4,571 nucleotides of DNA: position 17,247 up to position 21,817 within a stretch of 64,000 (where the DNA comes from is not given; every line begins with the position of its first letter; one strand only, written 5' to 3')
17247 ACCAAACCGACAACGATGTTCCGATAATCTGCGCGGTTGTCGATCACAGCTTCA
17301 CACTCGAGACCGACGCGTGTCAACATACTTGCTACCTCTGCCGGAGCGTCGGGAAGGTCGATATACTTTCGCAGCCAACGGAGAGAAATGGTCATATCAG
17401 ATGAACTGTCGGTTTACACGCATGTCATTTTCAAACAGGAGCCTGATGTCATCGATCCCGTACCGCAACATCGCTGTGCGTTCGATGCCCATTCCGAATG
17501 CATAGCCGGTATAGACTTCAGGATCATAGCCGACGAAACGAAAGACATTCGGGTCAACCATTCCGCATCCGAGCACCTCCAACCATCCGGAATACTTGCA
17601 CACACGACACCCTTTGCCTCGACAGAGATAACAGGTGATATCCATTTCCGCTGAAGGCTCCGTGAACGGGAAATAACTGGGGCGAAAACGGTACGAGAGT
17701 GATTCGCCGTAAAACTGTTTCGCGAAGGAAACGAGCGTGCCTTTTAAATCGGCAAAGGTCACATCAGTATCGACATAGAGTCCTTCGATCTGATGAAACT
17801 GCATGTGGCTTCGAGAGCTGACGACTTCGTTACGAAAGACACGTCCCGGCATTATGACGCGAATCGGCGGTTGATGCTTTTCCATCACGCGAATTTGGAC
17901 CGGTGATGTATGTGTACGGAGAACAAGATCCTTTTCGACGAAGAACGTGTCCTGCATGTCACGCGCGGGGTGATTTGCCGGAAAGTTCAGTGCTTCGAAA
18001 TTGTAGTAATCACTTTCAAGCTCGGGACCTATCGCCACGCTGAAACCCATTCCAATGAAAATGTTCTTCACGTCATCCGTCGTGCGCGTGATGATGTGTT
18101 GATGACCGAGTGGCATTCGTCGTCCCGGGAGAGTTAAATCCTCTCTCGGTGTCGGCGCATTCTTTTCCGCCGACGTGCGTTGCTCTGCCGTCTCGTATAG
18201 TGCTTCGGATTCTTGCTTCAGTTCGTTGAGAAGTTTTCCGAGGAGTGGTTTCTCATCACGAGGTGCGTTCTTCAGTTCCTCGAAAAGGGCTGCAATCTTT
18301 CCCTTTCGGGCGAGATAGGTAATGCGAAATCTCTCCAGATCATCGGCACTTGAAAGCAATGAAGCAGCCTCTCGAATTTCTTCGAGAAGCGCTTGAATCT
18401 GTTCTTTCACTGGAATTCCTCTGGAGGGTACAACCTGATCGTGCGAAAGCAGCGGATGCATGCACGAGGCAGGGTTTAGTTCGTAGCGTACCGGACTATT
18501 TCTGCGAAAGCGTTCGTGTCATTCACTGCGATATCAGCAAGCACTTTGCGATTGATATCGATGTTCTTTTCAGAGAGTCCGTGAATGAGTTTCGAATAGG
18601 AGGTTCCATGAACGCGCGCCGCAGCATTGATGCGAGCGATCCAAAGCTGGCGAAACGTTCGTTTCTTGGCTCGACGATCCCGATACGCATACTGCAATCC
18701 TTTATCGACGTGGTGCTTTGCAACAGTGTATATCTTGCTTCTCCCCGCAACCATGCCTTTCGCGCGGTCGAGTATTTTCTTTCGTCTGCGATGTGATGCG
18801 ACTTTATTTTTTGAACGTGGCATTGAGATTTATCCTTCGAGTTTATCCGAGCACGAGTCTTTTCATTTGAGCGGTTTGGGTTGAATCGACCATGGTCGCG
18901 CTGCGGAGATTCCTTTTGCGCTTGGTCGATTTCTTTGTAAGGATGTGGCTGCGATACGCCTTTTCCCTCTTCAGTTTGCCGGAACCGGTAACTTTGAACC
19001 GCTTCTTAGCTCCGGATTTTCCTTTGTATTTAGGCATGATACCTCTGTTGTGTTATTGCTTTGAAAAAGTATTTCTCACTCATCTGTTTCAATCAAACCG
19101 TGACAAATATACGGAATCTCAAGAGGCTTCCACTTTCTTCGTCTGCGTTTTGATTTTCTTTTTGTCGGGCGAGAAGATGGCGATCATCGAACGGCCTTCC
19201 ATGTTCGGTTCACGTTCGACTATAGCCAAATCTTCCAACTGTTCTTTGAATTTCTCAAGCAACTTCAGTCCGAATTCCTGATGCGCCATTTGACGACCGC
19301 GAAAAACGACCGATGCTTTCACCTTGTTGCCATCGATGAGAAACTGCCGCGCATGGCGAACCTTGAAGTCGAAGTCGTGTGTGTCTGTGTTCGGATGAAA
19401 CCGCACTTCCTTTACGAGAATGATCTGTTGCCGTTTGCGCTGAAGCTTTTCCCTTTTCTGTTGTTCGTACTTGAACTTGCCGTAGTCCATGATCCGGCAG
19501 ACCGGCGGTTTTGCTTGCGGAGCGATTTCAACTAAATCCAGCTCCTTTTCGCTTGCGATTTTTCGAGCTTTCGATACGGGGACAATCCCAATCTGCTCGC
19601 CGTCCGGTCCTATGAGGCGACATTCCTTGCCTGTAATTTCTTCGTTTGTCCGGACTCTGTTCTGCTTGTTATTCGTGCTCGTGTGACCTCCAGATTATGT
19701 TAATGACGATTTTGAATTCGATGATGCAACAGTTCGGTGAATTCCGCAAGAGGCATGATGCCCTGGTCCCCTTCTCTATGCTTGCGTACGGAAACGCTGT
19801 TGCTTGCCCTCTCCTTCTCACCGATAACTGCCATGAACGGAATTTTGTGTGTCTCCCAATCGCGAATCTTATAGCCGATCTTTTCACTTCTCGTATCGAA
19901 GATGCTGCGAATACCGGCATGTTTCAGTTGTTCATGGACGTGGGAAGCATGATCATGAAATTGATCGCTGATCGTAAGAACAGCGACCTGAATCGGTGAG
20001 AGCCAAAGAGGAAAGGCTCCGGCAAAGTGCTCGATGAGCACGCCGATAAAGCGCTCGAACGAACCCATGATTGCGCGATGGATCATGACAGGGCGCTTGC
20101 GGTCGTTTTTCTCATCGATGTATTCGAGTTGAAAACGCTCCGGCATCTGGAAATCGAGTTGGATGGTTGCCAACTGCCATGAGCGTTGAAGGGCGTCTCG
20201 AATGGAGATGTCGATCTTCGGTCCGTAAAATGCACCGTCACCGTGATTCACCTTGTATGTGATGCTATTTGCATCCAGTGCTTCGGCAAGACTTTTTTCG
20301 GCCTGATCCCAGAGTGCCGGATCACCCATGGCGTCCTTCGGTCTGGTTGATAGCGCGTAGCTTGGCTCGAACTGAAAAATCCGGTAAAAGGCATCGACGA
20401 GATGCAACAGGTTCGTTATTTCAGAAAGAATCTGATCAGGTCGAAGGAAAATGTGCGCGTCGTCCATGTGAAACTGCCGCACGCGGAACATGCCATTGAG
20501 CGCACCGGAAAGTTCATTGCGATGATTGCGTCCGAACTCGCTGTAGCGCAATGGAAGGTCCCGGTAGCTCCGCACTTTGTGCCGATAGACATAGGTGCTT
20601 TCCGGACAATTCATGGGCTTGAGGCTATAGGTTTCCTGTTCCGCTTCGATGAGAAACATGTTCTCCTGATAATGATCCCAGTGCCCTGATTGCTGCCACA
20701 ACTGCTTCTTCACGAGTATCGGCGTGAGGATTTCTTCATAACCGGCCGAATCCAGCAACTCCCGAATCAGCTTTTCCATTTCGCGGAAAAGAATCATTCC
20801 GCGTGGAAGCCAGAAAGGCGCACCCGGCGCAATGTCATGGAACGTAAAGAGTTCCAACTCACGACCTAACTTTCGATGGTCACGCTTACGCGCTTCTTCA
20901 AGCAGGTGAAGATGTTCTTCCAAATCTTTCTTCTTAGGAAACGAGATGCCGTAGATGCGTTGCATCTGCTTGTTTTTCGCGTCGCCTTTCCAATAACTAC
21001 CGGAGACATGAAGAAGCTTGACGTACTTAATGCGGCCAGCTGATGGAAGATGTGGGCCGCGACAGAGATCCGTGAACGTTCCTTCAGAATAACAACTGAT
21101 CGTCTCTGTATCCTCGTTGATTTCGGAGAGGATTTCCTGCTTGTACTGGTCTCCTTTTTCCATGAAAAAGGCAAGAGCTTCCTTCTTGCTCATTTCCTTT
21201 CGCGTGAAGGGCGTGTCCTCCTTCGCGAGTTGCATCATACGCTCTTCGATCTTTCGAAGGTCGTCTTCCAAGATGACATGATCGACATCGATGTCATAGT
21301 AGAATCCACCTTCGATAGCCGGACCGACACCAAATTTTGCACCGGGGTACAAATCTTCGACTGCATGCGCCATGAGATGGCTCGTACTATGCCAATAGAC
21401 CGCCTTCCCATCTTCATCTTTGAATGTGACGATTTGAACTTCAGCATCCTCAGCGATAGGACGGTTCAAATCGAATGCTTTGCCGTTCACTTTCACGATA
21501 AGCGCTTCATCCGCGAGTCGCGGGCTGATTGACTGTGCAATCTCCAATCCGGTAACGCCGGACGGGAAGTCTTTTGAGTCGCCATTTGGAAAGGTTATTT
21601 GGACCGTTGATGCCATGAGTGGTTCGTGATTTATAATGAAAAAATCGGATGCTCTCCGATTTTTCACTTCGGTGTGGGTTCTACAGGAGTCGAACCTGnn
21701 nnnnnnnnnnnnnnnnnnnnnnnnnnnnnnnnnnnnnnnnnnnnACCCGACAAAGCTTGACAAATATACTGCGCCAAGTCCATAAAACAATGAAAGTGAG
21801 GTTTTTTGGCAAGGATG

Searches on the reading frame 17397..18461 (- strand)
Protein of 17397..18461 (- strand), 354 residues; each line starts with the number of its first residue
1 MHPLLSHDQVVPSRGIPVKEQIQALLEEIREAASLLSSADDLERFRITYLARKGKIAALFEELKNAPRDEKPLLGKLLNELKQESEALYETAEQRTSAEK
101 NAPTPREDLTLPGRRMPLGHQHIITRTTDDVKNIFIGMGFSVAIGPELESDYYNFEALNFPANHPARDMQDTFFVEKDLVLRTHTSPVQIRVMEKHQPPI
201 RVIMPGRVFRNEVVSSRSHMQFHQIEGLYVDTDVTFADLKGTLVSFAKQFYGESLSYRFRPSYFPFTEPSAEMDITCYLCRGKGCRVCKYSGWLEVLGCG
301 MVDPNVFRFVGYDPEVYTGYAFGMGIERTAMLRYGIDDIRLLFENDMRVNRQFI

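Call 59: search_protein_families(library=ncbifam, max_evalue=1e-10, proteins=[window:17397-18461:-])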
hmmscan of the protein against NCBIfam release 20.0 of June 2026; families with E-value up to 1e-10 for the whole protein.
window:17397-18461:- (354 aa): 4 families
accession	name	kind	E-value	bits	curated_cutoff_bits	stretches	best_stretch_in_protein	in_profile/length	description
TIGR00468.1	pheS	equivalog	3.4e-96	322.3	237.45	1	58-353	4-322/324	phenylalanine--tRNA ligase subunit alpha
NF003210.0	PRK04172.1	equivalog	8e-63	213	350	2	177-349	330-487/496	phenylalanine--tRNA ligase subunit alpha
NF051887.1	PheS_related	equivalog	9.5e-38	130.2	300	1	144-353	37-239/349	PheS-related mystery ligase SrmL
TIGR00469.1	pheS_mito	equivalog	1.6e-31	109.4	258.35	1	253-353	255-343/451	phenylalanine--tRNA ligase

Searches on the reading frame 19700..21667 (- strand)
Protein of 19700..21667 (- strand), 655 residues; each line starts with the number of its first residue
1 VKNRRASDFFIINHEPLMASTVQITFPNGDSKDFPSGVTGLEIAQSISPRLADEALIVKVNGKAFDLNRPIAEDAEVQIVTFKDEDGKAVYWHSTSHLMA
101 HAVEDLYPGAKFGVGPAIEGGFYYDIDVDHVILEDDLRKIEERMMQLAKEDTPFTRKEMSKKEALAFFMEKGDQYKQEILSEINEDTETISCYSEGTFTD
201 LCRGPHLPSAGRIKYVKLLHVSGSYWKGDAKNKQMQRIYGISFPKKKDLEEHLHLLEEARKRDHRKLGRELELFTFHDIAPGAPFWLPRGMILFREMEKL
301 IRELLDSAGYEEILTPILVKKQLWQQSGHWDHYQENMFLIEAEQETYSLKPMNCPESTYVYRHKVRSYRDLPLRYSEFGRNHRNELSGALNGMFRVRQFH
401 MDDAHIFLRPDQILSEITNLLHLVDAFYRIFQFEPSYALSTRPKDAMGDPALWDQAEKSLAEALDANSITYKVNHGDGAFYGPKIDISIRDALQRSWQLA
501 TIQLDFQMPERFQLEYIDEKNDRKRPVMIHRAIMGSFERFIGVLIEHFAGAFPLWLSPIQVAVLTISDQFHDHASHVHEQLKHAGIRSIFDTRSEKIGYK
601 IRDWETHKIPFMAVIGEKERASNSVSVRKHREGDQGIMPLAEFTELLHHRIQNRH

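Call 59: search_protein_families(library=ncbifam, max_evalue=1e-10, proteins=[window:19700-21667:-])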
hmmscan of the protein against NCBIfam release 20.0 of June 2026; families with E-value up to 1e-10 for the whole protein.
window:19700-21667:- (655 aa): 10 families
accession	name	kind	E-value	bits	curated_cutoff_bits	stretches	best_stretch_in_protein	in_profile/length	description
TIGR00418.1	thrS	equivalog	3.2e-214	713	383.65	1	92-648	1-562/565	threonine--tRNA ligase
NF003068.0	PRK03991.1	equivalog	4.1e-59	200.5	484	1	257-652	192-593/613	threonine--tRNA ligase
NF006625.0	PRK09194.1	equivalog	5.4e-34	118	558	1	278-431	34-185/559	proline--tRNA ligase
NF008979.1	PRK12325.1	exception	3.4e-30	105.3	550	1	281-412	37-168/437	proline--tRNA ligase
TIGR00409.1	proS_fam_II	equivalog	9.8e-29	100.6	306.7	1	285-431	41-185/568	proline--tRNA ligase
TIGR00408.1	proS_fam_I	equivalog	4.9e-23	81.8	437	1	478-652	202-382/475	proline--tRNA ligase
TIGR00442.1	hisS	equivalog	1.6e-16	60.3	286.75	0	557-636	323-402/406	histidine--tRNA ligase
NF011500.0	PRK14938.1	equivalog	1e-15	57.6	362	1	549-647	265-363/387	Ser-tRNA(Thr) hydrolase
TIGR00389.1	glyS_dimeric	equivalog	1.3e-14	53.6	243.3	0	552-648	465-562/565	glycine--tRNA ligase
NF003211.1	PRK04173.1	equivalog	1.9e-14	53.4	312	0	553-643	359-450/454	glycine--tRNA ligase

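Call 60: find_homologous_proteins(query=window:19700-21667:-, max_evalue=1e-100)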
Query window:19700-21667:- (655 aa): 7999 proteins with E <= 1e-100 among 8000 candidates; the best 120 are listed.
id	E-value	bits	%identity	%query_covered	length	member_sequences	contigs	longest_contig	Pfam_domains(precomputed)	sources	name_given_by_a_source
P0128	0.0e+0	1477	100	97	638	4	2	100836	PF03129.26,PF02824.28,PF00587.31,PF07973.20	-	-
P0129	0.0e+0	1145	76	97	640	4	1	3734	PF03129.26,PF02824.28,PF00587.31,PF07973.20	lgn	-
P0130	0.0e+0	1140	75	97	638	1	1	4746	PF03129.26,PF02824.28,PF00587.31,PF07973.20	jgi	jgi:threonyl-tRNA synthetase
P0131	0.0e+0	1130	75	97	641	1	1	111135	PF03129.26,PF02824.28,PF00587.31,PF07973.20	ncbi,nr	ncbi:MAG: threonine--tRNA ligase [Ignavibacteria bacterium]|nr:threonine--tRNA ligase [Ignavibacteri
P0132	0.0e+0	1115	74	97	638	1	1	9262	PF03129.26,PF02824.28,PF00587.31,PF07973.20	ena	-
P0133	0.0e+0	1104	73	97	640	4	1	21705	PF03129.26,PF02824.28,PF00587.31,PF07973.20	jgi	-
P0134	0.0e+0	1103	72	97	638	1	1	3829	PF03129.26,PF02824.28,PF00587.31,PF07973.20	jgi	jgi:threonyl-tRNA synthetase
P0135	0.0e+0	1098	73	97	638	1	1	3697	PF03129.26,PF02824.28,PF00587.31,PF07973.20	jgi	jgi:threonyl-tRNA synthetase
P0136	0.0e+0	1097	73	96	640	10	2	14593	PF03129.26,PF02824.28,PF00587.31,PF07973.20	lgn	-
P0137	0.0e+0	1095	73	97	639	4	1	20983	PF03129.26,PF02824.28,PF00587.31,PF07973.20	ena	-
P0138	0.0e+0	1095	73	97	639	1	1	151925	PF03129.26,PF02824.28,PF00587.31,PF07973.20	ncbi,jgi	-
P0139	0.0e+0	1093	72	97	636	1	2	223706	PF03129.26,PF02824.28,PF00587.31,PF07973.20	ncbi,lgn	ncbi:MAG: threonine--tRNA ligase [Bacteroidota bacterium]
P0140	0.0e+0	1092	73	97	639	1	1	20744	PF03129.26,PF02824.28,PF00587.31,PF07973.20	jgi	jgi:threonyl-tRNA synthetase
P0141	0.0e+0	1092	73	97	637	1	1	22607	PF03129.26,PF02824.28,PF00587.31,PF07973.20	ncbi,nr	ncbi:MAG: threonine--tRNA ligase [Bacteroidetes bacterium]|nr:threonine--tRNA ligase [Bacteroidota b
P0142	0.0e+0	1089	74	96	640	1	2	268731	PF03129.26,PF02824.28,PF00587.31,PF07973.20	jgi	jgi:threonyl-tRNA synthetase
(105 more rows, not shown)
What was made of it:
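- Closest known: Aromatic amino acid degradation in Ferroglobus placidus. Different: The organism here is an uncultured FCB-group bacterium (call 60), and IOR is translationally coupled to the lactamase genes.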
